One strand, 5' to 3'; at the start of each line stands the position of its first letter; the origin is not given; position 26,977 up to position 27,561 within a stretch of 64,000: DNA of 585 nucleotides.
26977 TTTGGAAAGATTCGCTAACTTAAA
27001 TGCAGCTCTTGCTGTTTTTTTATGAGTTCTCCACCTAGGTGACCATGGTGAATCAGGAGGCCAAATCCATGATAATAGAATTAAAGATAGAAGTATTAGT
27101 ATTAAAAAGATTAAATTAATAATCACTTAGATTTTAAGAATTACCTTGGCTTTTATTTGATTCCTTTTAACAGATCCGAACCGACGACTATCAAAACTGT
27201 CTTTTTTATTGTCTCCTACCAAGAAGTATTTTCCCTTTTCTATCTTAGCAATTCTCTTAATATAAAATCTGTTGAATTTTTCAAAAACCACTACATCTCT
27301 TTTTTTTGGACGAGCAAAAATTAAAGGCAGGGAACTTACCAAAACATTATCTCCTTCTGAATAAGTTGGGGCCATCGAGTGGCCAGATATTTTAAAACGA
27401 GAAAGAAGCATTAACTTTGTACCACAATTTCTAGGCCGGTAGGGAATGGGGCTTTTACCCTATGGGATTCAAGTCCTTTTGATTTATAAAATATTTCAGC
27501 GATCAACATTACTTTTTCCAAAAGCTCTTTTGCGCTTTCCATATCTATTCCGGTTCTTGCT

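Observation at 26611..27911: Nickel superoxide dismutase operon (sodN-sodX-methyltransferase) in a small, probably fermentative genome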

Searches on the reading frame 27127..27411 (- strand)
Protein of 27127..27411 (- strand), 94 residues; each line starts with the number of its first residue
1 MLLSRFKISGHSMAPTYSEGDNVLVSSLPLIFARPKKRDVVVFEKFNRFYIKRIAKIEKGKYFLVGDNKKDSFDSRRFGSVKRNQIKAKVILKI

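Call 3: search_protein_families(library=pfam, proteins=[window:27127-27411:-], max_evalue=0.01)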
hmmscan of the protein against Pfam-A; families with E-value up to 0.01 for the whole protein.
window:27127-27411:- (94 aa): 2 families
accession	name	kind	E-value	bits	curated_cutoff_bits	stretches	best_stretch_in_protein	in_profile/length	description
PF10502.14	Peptidase_S26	-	1.1e-18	68.1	22.9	2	56-92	129-165/168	Signal peptidase, peptidase S26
PF00717.28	Peptidase_S24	-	1.3e-08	35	23.3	1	7-86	39-111/116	Peptidase S24-like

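Call 4: search_protein_families(library=ncbifam, proteins=[window:27127-27411:-], max_evalue=0.01)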
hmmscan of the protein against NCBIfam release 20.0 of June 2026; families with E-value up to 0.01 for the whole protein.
window:27127-27411:- (94 aa): 6 families
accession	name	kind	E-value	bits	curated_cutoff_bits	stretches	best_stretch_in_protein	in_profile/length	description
TIGR02227.1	sigpep_I_bact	equivalog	2.8e-22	79.3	47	2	2-55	19-75/162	signal peptidase I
TIGR02754.1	sod_Ni_protease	equivalog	2.4e-14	53.5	63.25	1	7-90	2-88/90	nickel-type superoxide dismutase maturation protease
TIGR02771.1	TraF_Ti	equivalog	9.2e-07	28.6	100.25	1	56-90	132-165/171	conjugative transfer signal peptidase TraF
NF010459.0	PRK13884.1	subfamily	2.9e-06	26.9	156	1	21-89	105-171/178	conjugal transfer peptidase TraF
NF008114.0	PRK10861.1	equivalog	4.3e-06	26.3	277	1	57-86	264-293/324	signal peptidase I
TIGR02228.1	sigpep_I_arch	equivalog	0.00033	20.6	51.85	1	8-68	36-100/158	signal peptidase I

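Call 39: find_homologous_proteins(query=window:27127-27411:-)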
Query window:27127-27411:- (94 aa): 87 proteins with E <= 0.001 among 87 candidates.
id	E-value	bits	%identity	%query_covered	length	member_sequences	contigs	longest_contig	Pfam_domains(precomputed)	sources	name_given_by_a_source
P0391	4.1e-53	194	100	100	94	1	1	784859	PF00717.29,PF10502.15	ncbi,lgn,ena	-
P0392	1.2e-50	187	97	100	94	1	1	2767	PF00717.29,PF10502.15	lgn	-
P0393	2.1e-49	183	94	100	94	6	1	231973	PF00717.29,PF10502.15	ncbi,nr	ncbi:MAG: S26 family signal peptidase [Candidatus Levybacteria bacterium]|nr:S26 family signal pepti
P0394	4.5e-46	172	88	100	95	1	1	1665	PF00717.29,PF10502.15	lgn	-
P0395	1.2e-41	158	80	100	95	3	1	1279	PF00717.29,PF10502.15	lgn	-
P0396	6.6e-41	155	81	100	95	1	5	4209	PF00717.29,PF10502.15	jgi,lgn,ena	-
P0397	8.6e-41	155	91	87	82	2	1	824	PF00717.29,PF10502.15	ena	-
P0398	1.0e-40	155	90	87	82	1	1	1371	PF00717.29,PF10502.15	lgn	-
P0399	5.9e-40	152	78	100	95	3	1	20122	PF00717.29,PF10502.15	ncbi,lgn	-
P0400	2.3e-39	150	78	100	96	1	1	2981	PF00717.29,PF10502.15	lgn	-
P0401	2.4e-39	150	76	99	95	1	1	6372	PF00717.29,PF10502.15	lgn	-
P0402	3.9e-39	150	76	100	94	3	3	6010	PF00717.29,PF10502.15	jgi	jgi:phage repressor protein C with HTH and peptisase S24 domain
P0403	9.0e-39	149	76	100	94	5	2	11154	PF00717.29,PF10502.15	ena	-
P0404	1.6e-38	148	74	100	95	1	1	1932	PF00717.29,PF10502.15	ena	-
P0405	1.9e-38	148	74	100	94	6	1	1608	PF00717.29,PF10502.15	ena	-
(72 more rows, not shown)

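Call 62: search_solved_structures(query=window:27127-27411:-, show_alignments=2, max_evalue=0.01)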
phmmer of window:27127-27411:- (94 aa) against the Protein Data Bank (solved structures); distinct sequences matched with E-value up to 0.01: 11.
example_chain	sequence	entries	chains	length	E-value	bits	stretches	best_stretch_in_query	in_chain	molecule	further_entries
4wvh_A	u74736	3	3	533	1.1e-08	38.1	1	57-91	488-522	Maltose-binding periplasmic protein,Signal peptidase IB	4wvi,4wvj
4nv4_A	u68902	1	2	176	2.6e-08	37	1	55-93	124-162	Signal peptidase I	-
4wvg_A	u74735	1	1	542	3.1e-08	36.7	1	57-91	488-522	Maltose-binding periplasmic protein,Signal peptidase IB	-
4n31_A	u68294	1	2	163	1.1e-06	31.7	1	56-90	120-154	SipA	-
4k8w_A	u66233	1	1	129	1.3e-06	31.6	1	56-90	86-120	LepA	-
4me8_A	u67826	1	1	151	8.6e-06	28.9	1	56-88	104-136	Signal peptidase I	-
9nlo_A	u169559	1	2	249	0.00033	23.9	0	57-84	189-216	Signal peptidase I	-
6b88_A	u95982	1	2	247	0.00039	23.6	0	57-84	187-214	Signal peptidase I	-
1b12_A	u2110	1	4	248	0.0004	23.6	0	57-84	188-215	SIGNAL PEPTIDASE I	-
1kn9_A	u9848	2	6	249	0.0004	23.6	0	57-84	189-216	Signal peptidase I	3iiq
1t7d_A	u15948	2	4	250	0.00041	23.6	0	57-84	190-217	SIGNAL PEPTIDASE I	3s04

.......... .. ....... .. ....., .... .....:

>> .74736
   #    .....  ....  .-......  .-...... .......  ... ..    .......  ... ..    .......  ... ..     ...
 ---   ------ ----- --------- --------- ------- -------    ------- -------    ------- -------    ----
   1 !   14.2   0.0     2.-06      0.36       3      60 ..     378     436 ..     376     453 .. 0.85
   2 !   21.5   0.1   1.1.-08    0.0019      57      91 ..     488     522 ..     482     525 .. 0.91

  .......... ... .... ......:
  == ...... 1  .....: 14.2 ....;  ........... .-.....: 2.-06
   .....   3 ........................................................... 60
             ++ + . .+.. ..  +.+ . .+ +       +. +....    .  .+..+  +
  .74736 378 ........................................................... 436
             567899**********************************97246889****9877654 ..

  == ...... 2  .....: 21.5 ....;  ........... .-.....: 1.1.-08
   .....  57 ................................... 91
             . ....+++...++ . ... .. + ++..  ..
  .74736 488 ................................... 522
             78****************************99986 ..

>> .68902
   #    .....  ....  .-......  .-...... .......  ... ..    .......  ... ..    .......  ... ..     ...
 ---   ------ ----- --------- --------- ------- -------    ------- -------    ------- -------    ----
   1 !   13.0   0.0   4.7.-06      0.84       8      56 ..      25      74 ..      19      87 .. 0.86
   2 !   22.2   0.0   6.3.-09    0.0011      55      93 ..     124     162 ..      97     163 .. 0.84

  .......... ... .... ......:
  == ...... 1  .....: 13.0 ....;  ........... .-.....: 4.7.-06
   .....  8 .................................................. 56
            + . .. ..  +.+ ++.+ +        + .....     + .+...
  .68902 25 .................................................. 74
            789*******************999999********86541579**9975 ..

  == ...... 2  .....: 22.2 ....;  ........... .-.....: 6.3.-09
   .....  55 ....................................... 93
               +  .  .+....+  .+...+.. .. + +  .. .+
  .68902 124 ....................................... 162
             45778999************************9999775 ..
